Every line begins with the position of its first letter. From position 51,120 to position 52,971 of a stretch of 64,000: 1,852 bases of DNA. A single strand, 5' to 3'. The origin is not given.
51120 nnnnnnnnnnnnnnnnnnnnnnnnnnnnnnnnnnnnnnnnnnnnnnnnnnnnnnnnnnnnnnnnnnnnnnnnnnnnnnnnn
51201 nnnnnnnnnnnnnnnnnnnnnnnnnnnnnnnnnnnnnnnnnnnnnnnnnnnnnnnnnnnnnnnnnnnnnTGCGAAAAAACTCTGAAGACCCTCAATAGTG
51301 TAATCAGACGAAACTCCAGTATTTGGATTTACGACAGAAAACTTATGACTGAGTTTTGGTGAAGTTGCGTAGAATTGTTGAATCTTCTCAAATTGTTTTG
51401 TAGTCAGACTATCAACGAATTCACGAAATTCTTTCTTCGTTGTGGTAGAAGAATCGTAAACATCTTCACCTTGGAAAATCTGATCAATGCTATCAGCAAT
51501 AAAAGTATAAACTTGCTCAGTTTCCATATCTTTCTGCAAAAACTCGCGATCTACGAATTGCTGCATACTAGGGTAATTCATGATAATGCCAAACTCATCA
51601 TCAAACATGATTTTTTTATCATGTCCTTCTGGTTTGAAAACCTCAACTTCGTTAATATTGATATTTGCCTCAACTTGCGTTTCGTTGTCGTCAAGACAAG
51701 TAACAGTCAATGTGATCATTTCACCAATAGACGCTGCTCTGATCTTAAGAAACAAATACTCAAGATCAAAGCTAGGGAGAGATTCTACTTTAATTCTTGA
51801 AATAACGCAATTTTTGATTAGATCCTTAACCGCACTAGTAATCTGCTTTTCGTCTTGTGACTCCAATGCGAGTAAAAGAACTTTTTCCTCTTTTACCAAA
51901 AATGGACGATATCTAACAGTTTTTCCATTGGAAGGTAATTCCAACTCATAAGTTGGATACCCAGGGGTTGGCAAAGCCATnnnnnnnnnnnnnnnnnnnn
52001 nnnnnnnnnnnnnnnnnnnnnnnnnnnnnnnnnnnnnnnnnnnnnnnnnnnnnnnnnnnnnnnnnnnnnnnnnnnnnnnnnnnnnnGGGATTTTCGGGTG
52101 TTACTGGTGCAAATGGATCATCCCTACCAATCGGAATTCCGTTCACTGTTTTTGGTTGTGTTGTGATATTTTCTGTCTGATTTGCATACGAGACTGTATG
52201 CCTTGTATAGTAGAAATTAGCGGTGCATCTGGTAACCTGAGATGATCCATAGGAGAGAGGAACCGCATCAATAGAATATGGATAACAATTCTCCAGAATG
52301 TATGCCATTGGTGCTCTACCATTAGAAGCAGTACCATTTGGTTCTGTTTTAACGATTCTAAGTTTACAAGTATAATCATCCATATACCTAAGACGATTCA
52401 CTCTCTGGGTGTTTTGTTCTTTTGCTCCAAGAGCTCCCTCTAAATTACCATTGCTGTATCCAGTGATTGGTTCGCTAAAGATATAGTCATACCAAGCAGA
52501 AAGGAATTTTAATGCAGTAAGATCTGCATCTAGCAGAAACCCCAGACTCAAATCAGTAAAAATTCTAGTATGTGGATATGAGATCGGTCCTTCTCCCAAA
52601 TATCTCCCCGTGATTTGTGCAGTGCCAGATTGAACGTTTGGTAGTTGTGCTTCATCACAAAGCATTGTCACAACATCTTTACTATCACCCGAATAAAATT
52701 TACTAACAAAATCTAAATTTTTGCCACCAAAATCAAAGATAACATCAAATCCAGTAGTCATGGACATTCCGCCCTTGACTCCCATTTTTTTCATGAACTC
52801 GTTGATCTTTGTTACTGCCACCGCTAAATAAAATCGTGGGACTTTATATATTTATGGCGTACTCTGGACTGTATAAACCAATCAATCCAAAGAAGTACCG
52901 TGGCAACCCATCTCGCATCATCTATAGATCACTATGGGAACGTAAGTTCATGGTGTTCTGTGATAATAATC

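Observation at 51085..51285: Candidate -1 programmed frameshift fusing gp26 to the gp51-like ORF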

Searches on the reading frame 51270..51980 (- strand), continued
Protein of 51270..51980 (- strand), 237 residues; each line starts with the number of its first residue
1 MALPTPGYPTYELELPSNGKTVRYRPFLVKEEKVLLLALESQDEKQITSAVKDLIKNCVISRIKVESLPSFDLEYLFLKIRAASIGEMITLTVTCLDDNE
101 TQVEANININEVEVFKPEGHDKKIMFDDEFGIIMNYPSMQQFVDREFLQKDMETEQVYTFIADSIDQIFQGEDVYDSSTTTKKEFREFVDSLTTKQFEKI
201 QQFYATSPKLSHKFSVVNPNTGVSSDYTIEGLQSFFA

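Call 94: get_annotated_region(hit=H168, flank=1200)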
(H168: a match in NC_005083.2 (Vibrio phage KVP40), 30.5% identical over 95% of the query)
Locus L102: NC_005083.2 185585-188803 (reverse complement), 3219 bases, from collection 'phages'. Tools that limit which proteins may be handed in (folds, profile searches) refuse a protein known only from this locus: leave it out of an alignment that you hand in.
description: Vibrio phage KVP40, complete genome.
organism: Vibrio phage KVP40 (NCBI taxid 75320)
taxonomy: Viruses; Duplodnaviria; Heunggongvirae; Uroviricota; Caudoviricetes; Straboviridae; Schizotequatrovirus; Schizotequatrovirus KVP40
host: Vibrio parahaemolyticus; source: -; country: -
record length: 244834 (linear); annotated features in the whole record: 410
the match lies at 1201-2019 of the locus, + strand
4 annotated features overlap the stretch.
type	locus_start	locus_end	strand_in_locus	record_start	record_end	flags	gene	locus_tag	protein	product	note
CDS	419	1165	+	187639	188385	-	-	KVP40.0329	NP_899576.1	tail tube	tail tube protein, putative; inner tube protein of phage tail; duplicated, putative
CDS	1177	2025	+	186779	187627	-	26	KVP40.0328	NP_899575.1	gp26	baseplate hub subunit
CDS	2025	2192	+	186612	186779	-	-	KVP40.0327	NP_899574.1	baseplate hub assembly catalyst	similar to a 40 amino acid stretch at the C-terminus of T4 baseplate hub assembly catalyst gp51. Also in an analogous ...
CDS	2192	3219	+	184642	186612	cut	-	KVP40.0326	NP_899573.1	hypothetical protein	-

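Call 95: get_annotated_region(hit=H169, flank=1200)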
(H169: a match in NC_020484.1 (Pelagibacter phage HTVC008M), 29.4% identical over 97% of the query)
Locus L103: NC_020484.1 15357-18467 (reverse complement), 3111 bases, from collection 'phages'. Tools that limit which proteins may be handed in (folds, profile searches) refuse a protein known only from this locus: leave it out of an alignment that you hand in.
description: Pelagibacter phage HTVC008M, complete genome.
organism: Pelagibacter phage HTVC008M (NCBI taxid 1283076)
taxonomy: Viruses; Duplodnaviria; Heunggongvirae; Uroviricota; Caudoviricetes; Kyanoviridae
host: Candidatus Pelagibacter ubique HTCC1062; source: -; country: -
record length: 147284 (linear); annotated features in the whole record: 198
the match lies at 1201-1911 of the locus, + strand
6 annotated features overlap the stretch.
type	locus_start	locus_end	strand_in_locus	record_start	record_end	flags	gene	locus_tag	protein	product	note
CDS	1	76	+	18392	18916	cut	-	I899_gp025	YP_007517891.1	DNA end protector protein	-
CDS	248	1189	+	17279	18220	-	-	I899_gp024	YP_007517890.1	tail tube protein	-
CDS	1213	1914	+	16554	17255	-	-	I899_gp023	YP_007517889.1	baseplate hub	-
CDS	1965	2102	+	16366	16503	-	-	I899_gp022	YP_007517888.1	baseplate hub assembly catalyst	-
CDS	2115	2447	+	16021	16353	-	-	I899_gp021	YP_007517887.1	hypothetical protein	-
CDS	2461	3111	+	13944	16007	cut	-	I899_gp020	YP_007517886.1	putative tail tape measure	-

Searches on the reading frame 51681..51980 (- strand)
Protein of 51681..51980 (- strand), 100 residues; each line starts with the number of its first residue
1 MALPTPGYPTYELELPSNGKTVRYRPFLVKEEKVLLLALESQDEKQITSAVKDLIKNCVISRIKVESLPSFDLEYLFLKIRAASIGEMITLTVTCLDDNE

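Call 82: predict_structure(alignment_id=A5)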
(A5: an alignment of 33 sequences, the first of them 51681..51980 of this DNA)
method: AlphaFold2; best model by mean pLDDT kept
length: 100 residues; sequences in the alignment: 33
mean_pLDDT: 81.9   pTM: 0.69
mean pLDDT of the five models: 81.9, 81.8, 80.9, 80.7, 79.8
residues with pLDDT >= 90: 4; 70-90: 84; 50-70: 11; < 50: 1
segments of 3 or more residues with pLDDT < 50: none
pLDDT, mean of each block of 10 residues (from residue 1): 71 83 88 85 85 89 84 88 81 64
secondary structure, 60 per line:
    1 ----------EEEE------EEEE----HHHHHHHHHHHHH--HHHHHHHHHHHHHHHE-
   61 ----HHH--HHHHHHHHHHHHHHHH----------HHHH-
elements in order: E11-14 E21-24 H29-41 H44-58 H70-85 H96-99

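Call 84: fold_search(model_id=the predicted structure, library=pdb)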
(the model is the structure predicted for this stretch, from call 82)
No match with E <= 0.001 here; weaker rows may still be real.
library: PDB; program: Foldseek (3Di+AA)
matches with E <= 10: 425; with E <= 0.001: 0
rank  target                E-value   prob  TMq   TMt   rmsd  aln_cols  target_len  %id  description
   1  2ob9_B                5.0e-02  0.94  0.47  0.45   7.9        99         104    9  Structure of bacteriophage HK97 tail assembly chaperone (released 2007-12-18)
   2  2ob9_A                8.9e-02  0.91  0.43  0.40   7.3        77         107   13  Structure of bacteriophage HK97 tail assembly chaperone (released 2007-12-18)
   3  3fgx_A                1.2e-01  0.92  0.55  0.56   6.3        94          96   15  Structure of uncharacterised protein rbstp2171 from bacillus stearothermophilus (released 2008-12-23)
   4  5ir0_A                2.5e-01  0.75  0.46  0.46   5.3        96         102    9  Crystal structure of protein of unknown function ORF19 from Vibrio cholerae O1 PICI-like element, C57S I109M mutant (released 2016-03-30)
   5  5ir0_B                2.8e-01  0.72  0.47  0.46   4.1        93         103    9  Crystal structure of protein of unknown function ORF19 from Vibrio cholerae O1 PICI-like element, C57S I109M mutant (released 2016-03-30)
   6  2nsb                  4.4e-01  0.06  0.18  0.17  14.9       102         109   15  Structures of and interactions between domains of trigger factor from Themotoga maritima (released 2007-03-27)
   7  5ikz                  8.3e-01  0.51  0.29  0.03   8.8        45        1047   18  Glycerol bound structure of Obc1, a bifunctional enzyme for quorum sensing-dependent oxalogenesis (released 2016-06-01)
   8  6ynx_P                8.9e-01  0.08  0.21  0.15  17.3        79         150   14  Cryo-EM structure of Tetrahymena thermophila mitochondrial ATP synthase - Fo-subcomplex (released 2020-09-30)
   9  3o2i_A                1.1e+00  0.08  0.23  0.24  10.5        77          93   17  The crystal structure of a functionally unknown protein from Leptospirillum sp. Group II UBA (released 2010-09-22)
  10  2ncz_MODEL_1_A        1.3e+00  0.11  0.22  0.26  12.0        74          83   15  Solution NMR structures of BRD4 ET domain in complex with NSD3_1 peptide (released 2016-06-29)
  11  8ww6_E                1.3e+00  0.05  0.19  0.04  17.7        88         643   16  Structure of ATP-rs-Form AsfvPrimPol Hexamer (released 2025-04-30)
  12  9it0_A                1.4e+00  0.06  0.21  0.04  14.1        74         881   20  Liganded-state E.coli PatZ (released 2025-06-04)
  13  7yb9_A                1.5e+00  0.16  0.25  0.07   7.2        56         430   25  Aspartyl/Asparaginyl beta-hydroxylase (AspH) oxygenase and TPR domains in complex with L-2-hydroxyglutarate and factor (released 2023-07-05)
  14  5iky                  1.6e+00  0.33  0.29  0.03   8.8        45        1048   18  Apo structure of Obc1, a bifunctional enzyme for quorum sensing-dependent oxalogenesis (released 2016-06-01)
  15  2jfs                  1.7e+00  0.10  0.23  0.11  12.1        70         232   11  Crystal structure of the PPM Ser-Thr phosphatase MsPP from Mycobacterium smegmatis in complex with cacodylate (released 2007-07-24)
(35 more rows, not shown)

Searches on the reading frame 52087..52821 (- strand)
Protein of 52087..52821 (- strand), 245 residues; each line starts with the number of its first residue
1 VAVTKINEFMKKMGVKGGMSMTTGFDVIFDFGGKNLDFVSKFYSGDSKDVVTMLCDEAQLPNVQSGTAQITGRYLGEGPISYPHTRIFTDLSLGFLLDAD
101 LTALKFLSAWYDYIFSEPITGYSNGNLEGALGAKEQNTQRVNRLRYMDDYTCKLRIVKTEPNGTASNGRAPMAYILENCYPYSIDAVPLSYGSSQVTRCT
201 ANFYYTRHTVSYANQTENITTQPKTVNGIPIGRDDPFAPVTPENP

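Call 5: search_protein_families(library=pfam, proteins=[window:52087-52821:-], max_evalue=0.1)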
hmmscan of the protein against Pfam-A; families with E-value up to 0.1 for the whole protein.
window:52087-52821:- (245 aa): 1 family
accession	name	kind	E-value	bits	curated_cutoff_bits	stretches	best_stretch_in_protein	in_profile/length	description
PF23849.1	Phage_TTP_2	-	6.2e-55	186.4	27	1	47-210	20-170/177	Phage tail tube protein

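Call 98: search_protein_families(library=phrogs, proteins=[window:52087-52821:-], max_evalue=0.001)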
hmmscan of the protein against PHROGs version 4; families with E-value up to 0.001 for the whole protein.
window:52087-52821:- (245 aa): 1 family
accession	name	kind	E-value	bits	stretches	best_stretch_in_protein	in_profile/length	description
phrog_45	-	tail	3.3e-38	132.8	1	5-225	77-269/350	tail tube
